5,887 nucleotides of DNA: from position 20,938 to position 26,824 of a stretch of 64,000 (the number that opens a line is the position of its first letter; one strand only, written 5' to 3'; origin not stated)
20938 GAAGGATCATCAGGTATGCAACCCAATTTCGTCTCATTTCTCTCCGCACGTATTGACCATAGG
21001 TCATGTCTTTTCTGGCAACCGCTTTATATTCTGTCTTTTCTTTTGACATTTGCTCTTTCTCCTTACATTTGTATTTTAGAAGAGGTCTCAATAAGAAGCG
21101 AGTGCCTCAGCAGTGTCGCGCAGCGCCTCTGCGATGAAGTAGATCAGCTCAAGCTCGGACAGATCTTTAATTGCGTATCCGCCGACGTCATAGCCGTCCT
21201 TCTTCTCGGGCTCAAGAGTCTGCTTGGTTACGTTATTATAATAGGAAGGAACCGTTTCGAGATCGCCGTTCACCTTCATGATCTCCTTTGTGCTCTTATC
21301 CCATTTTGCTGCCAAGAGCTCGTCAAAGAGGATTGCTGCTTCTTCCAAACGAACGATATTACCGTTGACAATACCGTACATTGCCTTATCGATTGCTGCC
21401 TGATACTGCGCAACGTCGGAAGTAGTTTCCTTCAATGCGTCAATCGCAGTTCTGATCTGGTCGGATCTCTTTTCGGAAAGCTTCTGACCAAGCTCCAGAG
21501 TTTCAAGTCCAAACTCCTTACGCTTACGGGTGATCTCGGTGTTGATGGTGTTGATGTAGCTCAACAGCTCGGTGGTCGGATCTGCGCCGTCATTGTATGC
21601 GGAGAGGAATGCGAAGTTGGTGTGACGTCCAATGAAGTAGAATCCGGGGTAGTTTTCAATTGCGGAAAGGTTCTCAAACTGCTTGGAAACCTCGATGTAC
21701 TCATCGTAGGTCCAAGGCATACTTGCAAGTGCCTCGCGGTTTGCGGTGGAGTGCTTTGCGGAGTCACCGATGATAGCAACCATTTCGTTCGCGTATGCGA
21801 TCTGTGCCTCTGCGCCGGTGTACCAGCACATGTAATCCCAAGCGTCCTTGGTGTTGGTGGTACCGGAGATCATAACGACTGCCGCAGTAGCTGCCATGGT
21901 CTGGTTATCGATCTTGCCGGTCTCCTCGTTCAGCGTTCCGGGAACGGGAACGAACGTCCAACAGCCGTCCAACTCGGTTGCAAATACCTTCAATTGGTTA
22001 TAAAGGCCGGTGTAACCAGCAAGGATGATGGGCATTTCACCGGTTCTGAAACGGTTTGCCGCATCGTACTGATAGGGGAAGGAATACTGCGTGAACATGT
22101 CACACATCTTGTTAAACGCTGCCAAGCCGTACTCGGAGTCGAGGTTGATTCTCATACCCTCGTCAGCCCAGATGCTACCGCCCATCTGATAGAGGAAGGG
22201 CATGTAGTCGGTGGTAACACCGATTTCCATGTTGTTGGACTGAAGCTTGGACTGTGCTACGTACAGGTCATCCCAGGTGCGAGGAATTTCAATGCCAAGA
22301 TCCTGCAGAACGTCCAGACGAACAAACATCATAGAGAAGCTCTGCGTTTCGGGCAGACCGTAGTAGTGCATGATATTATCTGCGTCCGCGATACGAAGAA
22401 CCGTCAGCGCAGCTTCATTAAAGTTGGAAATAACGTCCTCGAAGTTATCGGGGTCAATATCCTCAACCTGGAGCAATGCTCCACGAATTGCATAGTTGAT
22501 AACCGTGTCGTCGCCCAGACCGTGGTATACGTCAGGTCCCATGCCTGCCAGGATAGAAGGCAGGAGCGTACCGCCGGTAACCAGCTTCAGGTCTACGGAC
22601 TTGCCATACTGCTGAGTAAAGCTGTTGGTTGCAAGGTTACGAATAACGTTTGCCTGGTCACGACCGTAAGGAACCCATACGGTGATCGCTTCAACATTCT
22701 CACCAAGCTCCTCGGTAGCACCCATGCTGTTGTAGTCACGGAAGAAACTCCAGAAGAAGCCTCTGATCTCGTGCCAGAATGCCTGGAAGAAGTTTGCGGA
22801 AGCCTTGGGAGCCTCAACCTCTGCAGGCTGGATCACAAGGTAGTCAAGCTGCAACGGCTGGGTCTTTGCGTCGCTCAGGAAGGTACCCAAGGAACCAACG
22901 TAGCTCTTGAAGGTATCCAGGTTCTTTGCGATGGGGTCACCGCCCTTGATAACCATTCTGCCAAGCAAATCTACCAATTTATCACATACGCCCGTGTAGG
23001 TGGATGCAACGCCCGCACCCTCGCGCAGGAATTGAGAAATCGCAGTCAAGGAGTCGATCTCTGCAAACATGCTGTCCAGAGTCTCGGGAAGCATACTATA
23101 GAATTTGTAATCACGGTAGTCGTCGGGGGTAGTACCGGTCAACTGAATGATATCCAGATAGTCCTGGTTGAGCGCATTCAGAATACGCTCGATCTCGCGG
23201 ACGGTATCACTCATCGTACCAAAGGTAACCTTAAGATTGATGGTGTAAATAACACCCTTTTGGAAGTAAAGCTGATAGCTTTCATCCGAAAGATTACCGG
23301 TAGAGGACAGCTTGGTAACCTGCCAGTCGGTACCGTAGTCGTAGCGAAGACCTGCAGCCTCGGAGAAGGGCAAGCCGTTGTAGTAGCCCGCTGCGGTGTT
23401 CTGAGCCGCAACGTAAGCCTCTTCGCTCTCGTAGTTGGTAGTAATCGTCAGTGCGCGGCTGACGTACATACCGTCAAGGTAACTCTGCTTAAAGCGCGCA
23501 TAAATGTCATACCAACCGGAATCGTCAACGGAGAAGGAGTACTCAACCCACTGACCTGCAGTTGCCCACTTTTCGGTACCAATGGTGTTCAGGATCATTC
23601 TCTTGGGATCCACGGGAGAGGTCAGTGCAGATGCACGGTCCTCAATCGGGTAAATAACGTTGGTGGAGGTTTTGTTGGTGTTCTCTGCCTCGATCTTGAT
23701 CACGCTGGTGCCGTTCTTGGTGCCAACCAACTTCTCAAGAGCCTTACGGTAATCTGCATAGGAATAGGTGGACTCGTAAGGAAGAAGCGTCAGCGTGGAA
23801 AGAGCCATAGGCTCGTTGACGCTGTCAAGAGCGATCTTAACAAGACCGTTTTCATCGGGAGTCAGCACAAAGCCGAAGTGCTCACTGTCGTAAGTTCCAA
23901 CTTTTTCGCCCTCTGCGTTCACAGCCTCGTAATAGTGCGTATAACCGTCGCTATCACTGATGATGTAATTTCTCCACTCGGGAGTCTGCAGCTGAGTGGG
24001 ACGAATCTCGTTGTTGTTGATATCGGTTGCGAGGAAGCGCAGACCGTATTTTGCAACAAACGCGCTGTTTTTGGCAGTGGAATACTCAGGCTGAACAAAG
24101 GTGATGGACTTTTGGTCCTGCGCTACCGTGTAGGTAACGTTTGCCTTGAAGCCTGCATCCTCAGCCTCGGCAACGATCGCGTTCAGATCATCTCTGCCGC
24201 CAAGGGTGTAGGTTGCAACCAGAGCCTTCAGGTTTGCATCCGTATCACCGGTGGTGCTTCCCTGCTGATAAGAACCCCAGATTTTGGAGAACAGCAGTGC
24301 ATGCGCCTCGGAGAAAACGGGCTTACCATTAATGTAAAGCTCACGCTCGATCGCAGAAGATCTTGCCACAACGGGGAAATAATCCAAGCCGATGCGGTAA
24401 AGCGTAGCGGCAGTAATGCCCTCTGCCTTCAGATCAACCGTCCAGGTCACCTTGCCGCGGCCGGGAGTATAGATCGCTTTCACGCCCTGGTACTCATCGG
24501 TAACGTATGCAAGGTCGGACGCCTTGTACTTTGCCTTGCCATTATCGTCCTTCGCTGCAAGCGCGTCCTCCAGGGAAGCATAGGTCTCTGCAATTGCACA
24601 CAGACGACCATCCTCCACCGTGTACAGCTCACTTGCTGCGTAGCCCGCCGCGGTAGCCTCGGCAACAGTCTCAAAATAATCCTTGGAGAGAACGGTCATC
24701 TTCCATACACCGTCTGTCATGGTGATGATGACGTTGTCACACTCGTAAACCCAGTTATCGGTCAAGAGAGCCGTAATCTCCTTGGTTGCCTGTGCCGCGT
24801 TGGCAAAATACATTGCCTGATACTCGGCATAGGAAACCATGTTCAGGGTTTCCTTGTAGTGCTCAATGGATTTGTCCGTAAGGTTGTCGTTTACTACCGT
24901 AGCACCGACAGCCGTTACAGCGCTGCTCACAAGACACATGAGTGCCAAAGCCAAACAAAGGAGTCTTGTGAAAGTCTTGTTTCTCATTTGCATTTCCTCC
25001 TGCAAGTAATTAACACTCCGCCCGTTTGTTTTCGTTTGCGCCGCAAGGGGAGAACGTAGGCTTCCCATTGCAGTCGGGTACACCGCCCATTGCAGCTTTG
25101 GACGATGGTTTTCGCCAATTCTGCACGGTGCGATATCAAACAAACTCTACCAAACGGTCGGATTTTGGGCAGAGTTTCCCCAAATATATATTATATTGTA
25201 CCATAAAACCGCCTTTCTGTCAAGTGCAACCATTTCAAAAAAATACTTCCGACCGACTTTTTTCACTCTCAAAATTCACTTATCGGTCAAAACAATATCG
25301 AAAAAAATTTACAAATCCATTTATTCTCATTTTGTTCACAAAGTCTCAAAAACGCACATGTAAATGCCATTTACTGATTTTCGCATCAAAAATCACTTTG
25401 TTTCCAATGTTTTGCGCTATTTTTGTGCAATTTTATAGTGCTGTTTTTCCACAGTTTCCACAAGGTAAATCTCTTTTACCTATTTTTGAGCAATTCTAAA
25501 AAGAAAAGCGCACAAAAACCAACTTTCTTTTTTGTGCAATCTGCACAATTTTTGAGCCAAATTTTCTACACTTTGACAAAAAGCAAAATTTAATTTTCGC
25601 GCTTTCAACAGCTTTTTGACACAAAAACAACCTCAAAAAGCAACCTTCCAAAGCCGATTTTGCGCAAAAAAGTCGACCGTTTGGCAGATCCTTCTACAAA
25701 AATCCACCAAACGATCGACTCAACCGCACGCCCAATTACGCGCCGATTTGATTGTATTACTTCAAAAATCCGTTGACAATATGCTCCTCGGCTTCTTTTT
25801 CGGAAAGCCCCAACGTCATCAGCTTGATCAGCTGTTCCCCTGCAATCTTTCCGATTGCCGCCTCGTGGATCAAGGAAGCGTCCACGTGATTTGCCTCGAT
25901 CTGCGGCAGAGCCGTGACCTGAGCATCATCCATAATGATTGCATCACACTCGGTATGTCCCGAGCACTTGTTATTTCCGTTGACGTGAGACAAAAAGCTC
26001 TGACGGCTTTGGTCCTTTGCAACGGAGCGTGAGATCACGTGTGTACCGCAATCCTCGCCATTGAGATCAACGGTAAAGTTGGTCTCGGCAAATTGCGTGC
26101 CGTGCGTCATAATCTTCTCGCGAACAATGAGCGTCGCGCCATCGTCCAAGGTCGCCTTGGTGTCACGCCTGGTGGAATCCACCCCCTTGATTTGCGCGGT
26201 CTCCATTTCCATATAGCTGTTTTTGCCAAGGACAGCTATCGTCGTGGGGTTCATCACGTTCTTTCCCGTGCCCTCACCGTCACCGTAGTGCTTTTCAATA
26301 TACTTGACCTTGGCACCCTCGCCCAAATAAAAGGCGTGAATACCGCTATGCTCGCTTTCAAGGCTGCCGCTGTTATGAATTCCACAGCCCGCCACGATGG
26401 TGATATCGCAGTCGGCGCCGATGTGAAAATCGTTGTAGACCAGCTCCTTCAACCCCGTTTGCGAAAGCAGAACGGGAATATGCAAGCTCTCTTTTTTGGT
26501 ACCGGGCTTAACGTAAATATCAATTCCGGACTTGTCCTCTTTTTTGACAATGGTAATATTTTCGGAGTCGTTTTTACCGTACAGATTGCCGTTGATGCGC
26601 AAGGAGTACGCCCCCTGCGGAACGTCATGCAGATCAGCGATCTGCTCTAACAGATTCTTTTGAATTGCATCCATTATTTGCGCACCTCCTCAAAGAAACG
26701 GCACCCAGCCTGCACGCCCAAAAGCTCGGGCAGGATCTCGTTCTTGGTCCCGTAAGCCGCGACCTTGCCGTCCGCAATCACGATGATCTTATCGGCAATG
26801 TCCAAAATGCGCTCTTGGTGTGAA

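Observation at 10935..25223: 14-kb operon coupling two ABC permease pairs (no ATPase) to two ~1300-aa exported proteins and an NHL/Yip1 membrane chimera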

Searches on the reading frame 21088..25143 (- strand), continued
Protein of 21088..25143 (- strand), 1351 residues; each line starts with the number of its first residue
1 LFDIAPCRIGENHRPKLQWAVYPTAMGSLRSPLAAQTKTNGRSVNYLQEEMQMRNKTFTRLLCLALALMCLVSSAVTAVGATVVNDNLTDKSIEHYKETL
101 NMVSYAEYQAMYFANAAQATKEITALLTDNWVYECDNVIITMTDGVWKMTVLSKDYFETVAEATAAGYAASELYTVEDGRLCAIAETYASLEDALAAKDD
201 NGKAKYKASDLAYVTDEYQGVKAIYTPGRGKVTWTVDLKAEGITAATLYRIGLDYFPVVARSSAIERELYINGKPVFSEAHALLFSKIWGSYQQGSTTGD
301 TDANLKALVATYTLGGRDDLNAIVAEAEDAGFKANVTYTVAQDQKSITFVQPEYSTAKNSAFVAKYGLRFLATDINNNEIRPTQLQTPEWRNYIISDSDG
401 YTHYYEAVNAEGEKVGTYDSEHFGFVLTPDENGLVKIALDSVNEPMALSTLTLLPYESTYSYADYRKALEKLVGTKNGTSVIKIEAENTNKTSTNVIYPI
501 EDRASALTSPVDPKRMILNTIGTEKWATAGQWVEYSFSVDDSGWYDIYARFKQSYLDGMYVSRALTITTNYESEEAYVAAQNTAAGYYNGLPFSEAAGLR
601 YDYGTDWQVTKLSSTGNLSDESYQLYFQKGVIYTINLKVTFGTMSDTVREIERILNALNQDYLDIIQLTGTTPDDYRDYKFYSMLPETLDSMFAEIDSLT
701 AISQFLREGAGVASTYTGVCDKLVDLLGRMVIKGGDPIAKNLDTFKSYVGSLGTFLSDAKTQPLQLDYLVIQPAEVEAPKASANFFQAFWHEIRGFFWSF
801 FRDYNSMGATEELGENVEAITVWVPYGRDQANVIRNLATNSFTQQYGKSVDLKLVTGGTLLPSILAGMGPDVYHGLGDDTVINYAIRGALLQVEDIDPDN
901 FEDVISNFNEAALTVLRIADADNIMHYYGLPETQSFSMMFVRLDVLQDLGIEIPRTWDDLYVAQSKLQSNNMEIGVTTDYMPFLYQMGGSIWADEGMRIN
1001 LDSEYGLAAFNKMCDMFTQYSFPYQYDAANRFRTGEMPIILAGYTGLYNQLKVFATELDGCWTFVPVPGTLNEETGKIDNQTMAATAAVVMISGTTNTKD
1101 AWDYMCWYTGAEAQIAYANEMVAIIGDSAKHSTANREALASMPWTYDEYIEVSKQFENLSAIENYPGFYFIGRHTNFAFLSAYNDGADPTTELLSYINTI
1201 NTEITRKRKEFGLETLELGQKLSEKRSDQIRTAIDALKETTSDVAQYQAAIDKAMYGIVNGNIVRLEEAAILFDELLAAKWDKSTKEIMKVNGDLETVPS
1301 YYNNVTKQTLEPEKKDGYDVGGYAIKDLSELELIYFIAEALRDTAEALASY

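Call 53: fold_search(model_id=the predicted structure, library=pdb)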
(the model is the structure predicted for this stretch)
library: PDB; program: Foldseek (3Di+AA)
matches with E <= 10: 1107; with E <= 0.001: 649
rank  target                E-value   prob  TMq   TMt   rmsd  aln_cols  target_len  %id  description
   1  5yse_A                6.7e-16  1.00  0.28  0.76   4.2       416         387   20  Crystal structure of beta-1,2-glucooligosaccharide binding protein in complex with sophorotetraose (released 2018-05-02)
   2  5ysf_A                1.1e-15  1.00  0.27  0.74   4.4       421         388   21  Crystal structure of beta-1,2-glucooligosaccharide binding protein in complex with sophoropentaose (released 2018-05-02)
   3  5yse_B                1.3e-15  1.00  0.28  0.77   3.9       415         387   21  Crystal structure of beta-1,2-glucooligosaccharide binding protein in complex with sophorotetraose (released 2018-05-02)
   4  9xf5_A                2.0e-15  1.00  0.27  0.74   4.7       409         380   19  Cycloisomaltooligosaccharide binding protein in complex with cycloisomaltooctaose (released 2026-03-25)
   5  5ci5_B                3.9e-15  1.00  0.27  0.71   4.7       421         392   18  Crystal Structure of an ABC transporter Solute Binding Protein from Thermotoga Lettingae TMO (Tlet_1705, TARGET EFI-51 (released 2015-07-22)
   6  5ysb_A                4.2e-15  1.00  0.28  0.79   3.9       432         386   20  Crystal structure of beta-1,2-glucooligosaccharide binding protein in ligand-free form (released 2018-05-02)
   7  5ysd_B                5.4e-15  1.00  0.27  0.73   4.3       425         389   22  Crystal structure of beta-1,2-glucooligosaccharide binding protein in complex with sophorotriose (released 2018-05-02)
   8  5ysb_B                6.0e-15  1.00  0.28  0.78   3.8       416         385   21  Crystal structure of beta-1,2-glucooligosaccharide binding protein in ligand-free form (released 2018-05-02)
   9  7c6g_B                1.1e-14  1.00  0.29  0.76   3.8       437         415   16  Crystal structure of beta-glycosides-binding protein (W177X) of ABC transporter in an open-liganded state bound to gen (released 2020-10-21)
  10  5f7v_A                1.4e-14  1.00  0.27  0.72   4.9       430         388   17  ABC substrate-binding protein Lmo0181 from Listeria monocytogenes in complex with cycloalternan (released 2016-09-07)
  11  5ysd_A                1.6e-14  1.00  0.27  0.74   4.3       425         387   22  Crystal structure of beta-1,2-glucooligosaccharide binding protein in complex with sophorotriose (released 2018-05-02)
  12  7vfq_B                1.7e-14  1.00  0.26  0.68   5.8       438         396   15  Wild type GltA from Bifidobacterium infantis JCM 1222 complexed with lacto-N-tetraose (released 2022-09-14)
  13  3uor_B                2.2e-14  1.00  0.29  0.81   3.5       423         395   16  The structure of the sugar-binding protein MalE from the phytopathogen Xanthomonas citri (released 2011-12-14)
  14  7vfq_A                2.4e-14  1.00  0.26  0.68   5.6       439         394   16  Wild type GltA from Bifidobacterium infantis JCM 1222 complexed with lacto-N-tetraose (released 2022-09-14)
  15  7x0i_B                2.6e-14  1.00  0.28  0.75   4.2       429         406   17  Crystal structure of sugar binding protein CbpB from Clostridium thermocellum (released 2022-09-14)
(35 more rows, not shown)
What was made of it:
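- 21088..24987 (-): g1: 1299-aa exported giant solute-binding protein. It has an N-terminal signal or anchor helix, ~560 aa of beta-rich domains, a helical bundle, a CUT1 oligosaccharide-binding fold (~715-1165), and a helical C-terminal tail specific to this clade. Foldseek matches 5yse, 9xf5 and MalE with TM 0.7-0.8 on the target (call 53).
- On CUT1 ABC importer (TC 3.A.1.1): Foldseek TM is 0.7-0.8 to oligosaccharide-binding proteins (call 53).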

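Call 95: fold_search(model_id=the predicted structure, library=viral)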
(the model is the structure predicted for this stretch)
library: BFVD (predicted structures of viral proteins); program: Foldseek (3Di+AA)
matches with E <= 10: 749; with E <= 0.001: 8
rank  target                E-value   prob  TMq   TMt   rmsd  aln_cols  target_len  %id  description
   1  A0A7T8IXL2            1.1e-05  0.99  0.10  0.14  19.6       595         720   10  (no name in the UniProt tables at hand)
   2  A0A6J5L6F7            2.2e-04  0.20  0.05  0.07  28.0       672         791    9  Tail protein I [uncultured Caudovirales phage]
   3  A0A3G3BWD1            4.9e-04  0.16  0.06  0.06  36.9       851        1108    9  (no name in the UniProt tables at hand)
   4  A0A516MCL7            5.9e-04  0.89  0.07  0.09  21.0       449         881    8  (no name in the UniProt tables at hand)
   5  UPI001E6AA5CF         7.6e-04  0.60  0.07  0.12  30.3       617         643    7  (no name look-up for this kind of identifier)
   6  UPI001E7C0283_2       7.9e-04  0.75  0.07  0.09  26.4       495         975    8  (no name look-up for this kind of identifier)
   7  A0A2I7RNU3            8.3e-04  0.35  0.06  0.07  28.9       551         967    8  (no name in the UniProt tables at hand)
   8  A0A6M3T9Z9            8.7e-04  0.47  0.07  0.13  25.6       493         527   10  Uncharacterized protein [Sphingomonas phage Kharn]
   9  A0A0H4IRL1            1.4e-03  0.16  0.05  0.11  31.6       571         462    9  Uncharacterized protein [Pseudoalteromonas phage H101]
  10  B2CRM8                1.9e-03  0.20  0.06  0.14  24.0       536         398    6  Uncharacterized protein [Betalipothrixvirus uzonense]
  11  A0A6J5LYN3            2.4e-03  0.51  0.08  0.09  27.4       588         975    8  Uncharacterized protein [uncultured Caudovirales phage]
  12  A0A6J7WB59            2.4e-03  0.47  0.09  0.18  27.1       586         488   10  Concanavalin A-like lectin/glucanases superfamily [uncultured Caudovirales phage]
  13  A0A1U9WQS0            2.8e-03  0.14  0.06  0.07  25.0       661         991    8  Glycosylase [Geobacillus phage TP-84]
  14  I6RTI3                2.9e-03  0.38  0.08  0.08  19.1       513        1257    9  (no name in the UniProt tables at hand)
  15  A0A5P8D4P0            3.2e-03  0.21  0.06  0.14  25.3       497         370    9  (no name in the UniProt tables at hand)
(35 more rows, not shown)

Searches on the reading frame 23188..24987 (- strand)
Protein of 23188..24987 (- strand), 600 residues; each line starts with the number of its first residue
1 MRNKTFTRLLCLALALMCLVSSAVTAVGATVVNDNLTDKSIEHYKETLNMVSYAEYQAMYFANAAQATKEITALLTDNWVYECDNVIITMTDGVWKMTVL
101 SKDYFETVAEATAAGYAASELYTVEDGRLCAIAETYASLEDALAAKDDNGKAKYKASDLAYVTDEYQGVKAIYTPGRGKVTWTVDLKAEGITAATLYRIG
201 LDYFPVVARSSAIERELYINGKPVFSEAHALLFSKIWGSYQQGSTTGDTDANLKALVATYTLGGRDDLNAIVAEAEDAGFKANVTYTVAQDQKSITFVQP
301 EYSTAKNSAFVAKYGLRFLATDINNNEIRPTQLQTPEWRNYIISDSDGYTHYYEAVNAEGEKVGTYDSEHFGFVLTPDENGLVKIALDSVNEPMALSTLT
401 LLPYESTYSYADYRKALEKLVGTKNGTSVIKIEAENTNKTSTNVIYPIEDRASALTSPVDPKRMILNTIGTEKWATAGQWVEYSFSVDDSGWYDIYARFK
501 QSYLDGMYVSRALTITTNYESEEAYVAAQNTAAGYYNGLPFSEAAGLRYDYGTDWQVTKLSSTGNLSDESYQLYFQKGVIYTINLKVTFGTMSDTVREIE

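Call 79: search_solved_structures(query=A8, max_evalue=5, show_alignments=2)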
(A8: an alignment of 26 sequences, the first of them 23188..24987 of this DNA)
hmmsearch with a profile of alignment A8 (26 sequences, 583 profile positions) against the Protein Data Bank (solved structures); distinct sequences matched with E-value up to 5: 0.
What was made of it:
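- Tried and rejected: No hit (call 79).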

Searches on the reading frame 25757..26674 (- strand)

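Call 7: search_protein_families(library=pfam, proteins=[window:25757-26674:-], max_evalue=0.001)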
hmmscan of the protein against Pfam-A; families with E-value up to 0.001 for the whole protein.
window:25757-26674:- (305 aa): 1 family
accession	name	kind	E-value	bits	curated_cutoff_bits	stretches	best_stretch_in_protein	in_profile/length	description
PF01458.23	SUFBD_core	-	9e-25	87.9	27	1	86-303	19-232/232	SUF system FeS cluster assembly, SufBD core domain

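Call 85: search_protein_families(library=ncbifam, proteins=[window:25757-26674:-], max_evalue=1e-10)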
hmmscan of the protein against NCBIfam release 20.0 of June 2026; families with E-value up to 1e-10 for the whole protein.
window:25757-26674:- (305 aa): 4 families
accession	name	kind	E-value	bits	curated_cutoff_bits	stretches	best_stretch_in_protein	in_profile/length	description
TIGR01980.1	sufB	equivalog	3.9e-19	68.6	346.4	1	90-305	216-430/448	Fe-S cluster assembly protein SufB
TIGR01981.1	sufD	equivalog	3.9e-18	65.7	222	1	53-305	10-260/275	Fe-S cluster assembly protein SufD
NF052511.1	SUF_like_SmsB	exception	5.1e-17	62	650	1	49-304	165-418/445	SUF-like minimal system protein SmsB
NF008773.0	PRK11814.1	equivalog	2.1e-13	49.7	717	1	188-305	336-457/484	Fe-S cluster assembly protein SufB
